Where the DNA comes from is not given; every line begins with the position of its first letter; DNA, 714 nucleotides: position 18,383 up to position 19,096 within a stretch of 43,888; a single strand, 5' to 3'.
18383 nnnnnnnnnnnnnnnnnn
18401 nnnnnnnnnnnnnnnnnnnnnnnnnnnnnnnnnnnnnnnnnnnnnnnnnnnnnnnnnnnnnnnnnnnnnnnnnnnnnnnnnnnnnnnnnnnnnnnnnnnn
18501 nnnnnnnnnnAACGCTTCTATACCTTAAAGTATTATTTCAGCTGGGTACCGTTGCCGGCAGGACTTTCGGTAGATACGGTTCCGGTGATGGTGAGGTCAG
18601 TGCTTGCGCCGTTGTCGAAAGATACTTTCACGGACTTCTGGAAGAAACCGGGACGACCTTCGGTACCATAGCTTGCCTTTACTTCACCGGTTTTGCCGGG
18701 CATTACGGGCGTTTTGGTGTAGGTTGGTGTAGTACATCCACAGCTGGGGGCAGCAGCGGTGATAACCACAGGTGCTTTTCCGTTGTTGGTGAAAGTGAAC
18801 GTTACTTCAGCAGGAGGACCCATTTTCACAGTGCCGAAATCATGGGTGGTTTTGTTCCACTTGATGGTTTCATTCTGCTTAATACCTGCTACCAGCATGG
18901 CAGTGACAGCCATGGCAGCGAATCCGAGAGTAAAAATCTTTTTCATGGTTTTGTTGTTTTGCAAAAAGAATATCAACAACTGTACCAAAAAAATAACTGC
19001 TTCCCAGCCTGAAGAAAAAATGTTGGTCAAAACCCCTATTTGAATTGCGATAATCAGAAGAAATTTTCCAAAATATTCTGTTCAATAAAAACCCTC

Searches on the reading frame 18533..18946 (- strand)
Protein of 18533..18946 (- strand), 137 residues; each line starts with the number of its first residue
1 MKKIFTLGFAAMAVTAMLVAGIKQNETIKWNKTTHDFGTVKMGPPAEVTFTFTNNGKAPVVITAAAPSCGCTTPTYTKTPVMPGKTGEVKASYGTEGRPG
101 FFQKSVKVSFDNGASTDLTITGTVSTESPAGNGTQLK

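Call 58: search_protein_families(library=pfam, proteins=[window:18533-18946:-], max_evalue=0.001)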
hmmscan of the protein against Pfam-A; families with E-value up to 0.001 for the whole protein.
window:18533-18946:- (137 aa): 2 families
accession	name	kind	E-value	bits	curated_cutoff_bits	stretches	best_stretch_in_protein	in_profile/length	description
PF07610.17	DUF1573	-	5.3e-32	110.2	26.1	1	28-124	1-98/98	Protein of unknown function (DUF1573)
PF22544.2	HYDIN_VesB_CFA65-like_Ig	-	2.9e-12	47.1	25.5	1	28-122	3-99/100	HYDIN/CFA65/VesB-like, Ig-like domain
